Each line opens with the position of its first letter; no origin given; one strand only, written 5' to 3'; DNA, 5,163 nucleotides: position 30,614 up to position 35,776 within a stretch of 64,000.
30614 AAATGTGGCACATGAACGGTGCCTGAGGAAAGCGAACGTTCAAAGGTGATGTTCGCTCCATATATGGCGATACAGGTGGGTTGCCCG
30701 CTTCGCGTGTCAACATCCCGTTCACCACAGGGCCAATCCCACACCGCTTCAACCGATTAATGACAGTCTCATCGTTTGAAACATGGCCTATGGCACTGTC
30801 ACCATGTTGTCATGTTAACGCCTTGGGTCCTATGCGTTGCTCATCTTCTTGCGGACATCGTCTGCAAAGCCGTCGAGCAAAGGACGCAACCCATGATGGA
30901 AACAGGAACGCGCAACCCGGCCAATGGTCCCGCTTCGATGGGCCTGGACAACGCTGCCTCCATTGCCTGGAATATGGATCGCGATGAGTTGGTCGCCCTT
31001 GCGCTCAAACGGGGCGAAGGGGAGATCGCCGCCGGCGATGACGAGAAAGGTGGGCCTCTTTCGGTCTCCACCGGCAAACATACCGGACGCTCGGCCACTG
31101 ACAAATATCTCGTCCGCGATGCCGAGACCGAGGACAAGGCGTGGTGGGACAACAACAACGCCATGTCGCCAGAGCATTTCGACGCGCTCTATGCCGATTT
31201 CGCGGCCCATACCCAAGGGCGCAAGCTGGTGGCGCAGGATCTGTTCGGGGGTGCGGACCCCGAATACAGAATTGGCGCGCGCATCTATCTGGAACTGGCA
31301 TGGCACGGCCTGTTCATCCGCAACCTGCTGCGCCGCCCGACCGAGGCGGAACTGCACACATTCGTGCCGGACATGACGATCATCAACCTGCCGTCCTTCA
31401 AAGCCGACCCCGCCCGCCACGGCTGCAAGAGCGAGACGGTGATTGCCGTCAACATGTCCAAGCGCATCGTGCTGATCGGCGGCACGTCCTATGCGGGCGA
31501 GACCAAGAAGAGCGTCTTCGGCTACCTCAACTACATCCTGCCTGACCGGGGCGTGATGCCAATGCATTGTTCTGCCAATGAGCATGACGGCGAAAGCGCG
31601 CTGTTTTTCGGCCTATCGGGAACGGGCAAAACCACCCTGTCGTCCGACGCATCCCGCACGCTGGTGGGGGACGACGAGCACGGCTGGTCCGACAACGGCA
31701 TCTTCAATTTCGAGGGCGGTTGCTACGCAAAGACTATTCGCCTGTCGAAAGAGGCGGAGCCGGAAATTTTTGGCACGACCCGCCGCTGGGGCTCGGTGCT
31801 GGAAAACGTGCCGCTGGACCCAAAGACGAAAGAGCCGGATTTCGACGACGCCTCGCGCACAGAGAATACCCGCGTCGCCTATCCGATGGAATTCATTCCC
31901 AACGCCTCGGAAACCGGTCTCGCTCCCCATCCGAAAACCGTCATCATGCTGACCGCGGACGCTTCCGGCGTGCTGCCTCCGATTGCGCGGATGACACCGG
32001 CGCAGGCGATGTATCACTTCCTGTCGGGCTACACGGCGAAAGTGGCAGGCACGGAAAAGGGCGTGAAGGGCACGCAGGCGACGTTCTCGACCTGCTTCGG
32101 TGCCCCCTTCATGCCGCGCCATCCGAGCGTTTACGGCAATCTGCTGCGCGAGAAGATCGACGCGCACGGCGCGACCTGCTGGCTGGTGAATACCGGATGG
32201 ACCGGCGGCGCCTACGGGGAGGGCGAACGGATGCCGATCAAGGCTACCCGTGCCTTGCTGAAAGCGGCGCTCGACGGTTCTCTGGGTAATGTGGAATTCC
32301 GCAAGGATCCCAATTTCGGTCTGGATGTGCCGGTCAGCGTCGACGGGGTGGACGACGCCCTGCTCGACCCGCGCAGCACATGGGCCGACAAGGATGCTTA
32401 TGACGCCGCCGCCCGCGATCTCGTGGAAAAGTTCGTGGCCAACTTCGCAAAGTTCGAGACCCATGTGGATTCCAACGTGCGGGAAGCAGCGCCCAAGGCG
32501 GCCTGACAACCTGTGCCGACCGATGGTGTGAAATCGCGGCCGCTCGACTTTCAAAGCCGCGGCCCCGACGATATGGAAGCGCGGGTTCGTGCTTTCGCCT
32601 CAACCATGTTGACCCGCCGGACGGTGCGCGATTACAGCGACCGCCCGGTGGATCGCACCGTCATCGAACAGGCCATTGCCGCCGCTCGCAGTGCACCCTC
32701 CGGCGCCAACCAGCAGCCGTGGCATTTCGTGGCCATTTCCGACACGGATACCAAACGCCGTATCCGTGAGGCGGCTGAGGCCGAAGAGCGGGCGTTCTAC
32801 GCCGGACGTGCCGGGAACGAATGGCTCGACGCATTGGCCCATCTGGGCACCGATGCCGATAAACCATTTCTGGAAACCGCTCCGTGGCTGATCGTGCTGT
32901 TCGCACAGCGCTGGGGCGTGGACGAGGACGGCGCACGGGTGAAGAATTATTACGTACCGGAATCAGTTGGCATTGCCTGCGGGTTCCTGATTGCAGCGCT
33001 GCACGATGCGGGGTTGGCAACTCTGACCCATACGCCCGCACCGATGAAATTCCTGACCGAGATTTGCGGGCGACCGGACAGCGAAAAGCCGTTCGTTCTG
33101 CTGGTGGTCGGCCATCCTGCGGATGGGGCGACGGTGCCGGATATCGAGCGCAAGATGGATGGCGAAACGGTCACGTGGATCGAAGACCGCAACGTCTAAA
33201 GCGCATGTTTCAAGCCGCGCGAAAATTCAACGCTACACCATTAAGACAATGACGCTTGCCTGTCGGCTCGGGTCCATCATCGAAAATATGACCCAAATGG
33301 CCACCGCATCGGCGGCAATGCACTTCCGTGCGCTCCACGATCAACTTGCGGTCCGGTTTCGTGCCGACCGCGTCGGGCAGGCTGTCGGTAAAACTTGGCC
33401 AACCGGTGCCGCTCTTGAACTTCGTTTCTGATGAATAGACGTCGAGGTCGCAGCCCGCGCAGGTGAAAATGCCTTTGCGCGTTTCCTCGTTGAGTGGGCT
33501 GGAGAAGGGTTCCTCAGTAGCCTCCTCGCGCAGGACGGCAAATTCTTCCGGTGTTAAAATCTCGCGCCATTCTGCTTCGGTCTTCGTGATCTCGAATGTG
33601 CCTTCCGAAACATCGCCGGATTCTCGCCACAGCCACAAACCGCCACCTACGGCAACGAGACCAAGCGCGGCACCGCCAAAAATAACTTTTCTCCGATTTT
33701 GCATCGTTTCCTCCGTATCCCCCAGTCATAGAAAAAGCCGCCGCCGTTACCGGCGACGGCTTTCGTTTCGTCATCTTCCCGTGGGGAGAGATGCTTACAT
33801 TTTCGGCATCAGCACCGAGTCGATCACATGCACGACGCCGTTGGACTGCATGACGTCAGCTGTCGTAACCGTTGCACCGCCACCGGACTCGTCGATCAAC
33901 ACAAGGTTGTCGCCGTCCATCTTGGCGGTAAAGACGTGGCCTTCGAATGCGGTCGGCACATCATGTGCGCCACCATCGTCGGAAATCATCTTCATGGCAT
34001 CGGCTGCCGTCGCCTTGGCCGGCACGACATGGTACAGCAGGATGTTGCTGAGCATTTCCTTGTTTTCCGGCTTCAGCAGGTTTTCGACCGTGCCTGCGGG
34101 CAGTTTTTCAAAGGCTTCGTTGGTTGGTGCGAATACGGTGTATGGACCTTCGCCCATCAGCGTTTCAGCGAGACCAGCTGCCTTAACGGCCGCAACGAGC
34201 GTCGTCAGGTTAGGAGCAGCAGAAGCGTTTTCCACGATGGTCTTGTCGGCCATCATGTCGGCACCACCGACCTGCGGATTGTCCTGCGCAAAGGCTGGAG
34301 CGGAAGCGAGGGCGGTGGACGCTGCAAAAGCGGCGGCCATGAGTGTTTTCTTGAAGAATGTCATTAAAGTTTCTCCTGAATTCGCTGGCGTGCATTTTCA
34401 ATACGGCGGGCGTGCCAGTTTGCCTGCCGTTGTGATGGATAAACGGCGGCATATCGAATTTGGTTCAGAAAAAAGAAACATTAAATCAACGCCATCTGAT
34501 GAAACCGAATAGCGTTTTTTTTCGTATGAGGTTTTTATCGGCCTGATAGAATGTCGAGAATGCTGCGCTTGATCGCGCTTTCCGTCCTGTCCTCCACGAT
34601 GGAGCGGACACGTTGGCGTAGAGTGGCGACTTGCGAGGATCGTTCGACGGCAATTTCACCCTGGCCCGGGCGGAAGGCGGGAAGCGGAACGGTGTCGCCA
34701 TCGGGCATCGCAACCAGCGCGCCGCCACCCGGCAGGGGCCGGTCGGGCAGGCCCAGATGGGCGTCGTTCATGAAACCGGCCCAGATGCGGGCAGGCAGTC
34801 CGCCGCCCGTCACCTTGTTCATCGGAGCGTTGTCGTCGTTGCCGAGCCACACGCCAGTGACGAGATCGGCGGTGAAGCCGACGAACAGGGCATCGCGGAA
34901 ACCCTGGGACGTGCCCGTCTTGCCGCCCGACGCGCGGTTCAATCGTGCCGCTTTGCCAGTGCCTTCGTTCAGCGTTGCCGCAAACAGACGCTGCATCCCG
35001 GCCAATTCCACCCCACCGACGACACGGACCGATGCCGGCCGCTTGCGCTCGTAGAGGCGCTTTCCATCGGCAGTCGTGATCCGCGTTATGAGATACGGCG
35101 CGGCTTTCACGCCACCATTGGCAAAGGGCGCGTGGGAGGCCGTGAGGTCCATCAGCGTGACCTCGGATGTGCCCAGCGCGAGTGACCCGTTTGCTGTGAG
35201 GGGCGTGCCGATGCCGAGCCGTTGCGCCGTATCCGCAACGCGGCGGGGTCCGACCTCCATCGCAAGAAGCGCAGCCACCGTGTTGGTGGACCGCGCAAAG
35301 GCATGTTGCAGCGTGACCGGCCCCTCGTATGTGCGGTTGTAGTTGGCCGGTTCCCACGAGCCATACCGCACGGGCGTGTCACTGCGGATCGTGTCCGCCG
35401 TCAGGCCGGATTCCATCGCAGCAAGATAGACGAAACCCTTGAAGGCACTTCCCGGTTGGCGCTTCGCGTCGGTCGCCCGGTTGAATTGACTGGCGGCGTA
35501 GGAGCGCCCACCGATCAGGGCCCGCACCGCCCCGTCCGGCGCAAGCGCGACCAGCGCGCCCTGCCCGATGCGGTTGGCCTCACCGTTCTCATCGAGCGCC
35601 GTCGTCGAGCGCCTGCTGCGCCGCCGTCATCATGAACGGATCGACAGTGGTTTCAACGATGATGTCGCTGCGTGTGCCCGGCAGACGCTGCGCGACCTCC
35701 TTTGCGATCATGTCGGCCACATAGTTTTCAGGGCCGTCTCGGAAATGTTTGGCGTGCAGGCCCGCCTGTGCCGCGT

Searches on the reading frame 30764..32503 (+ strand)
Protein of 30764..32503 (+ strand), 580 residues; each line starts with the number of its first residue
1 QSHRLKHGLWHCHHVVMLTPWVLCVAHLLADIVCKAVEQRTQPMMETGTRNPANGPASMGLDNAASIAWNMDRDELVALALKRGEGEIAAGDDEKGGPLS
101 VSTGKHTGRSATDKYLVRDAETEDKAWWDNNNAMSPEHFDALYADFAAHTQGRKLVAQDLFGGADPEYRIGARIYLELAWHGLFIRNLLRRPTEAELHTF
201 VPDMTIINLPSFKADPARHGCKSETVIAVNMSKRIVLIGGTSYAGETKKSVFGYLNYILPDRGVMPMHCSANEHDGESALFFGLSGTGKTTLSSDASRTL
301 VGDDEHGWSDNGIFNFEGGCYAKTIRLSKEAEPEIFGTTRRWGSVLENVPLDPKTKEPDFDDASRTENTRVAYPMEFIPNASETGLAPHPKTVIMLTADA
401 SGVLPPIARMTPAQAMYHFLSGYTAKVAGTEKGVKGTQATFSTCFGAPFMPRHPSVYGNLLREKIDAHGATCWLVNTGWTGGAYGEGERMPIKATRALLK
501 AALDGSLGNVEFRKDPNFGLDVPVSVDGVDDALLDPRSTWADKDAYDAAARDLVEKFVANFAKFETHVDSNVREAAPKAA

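Call 103: search_protein_families(library=pfam, proteins=[window:30764-32503:+], max_evalue=0.00001)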
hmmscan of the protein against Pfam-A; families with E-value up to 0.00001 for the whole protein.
window:30764-32503:+ (580 aa): 1 family
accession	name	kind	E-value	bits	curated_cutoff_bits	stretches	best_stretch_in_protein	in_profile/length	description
PF01293.25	PEPCK_ATP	-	9.1e-206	684.5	26.5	1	66-531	2-464/465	Phosphoenolpyruvate carboxykinase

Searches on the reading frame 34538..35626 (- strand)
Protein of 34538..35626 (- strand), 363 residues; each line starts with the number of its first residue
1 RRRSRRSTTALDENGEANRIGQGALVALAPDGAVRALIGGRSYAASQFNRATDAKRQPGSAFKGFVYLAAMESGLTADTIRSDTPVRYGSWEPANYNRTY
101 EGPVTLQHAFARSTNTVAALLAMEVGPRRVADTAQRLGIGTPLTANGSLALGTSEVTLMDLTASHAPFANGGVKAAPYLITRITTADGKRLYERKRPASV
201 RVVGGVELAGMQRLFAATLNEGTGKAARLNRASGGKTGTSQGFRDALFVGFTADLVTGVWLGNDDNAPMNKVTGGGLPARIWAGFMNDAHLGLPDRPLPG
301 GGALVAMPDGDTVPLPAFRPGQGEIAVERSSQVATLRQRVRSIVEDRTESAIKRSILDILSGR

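Call 103: search_protein_families(library=pfam, proteins=[window:34538-35626:-], max_evalue=0.00001)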
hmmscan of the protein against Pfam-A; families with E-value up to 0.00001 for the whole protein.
window:34538-35626:- (363 aa): 1 family
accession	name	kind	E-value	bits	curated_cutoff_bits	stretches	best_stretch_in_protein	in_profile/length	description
PF00905.27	Transpeptidase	-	1.4e-26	93.9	22.1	1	24-244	2-246/299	Penicillin binding protein transpeptidase domain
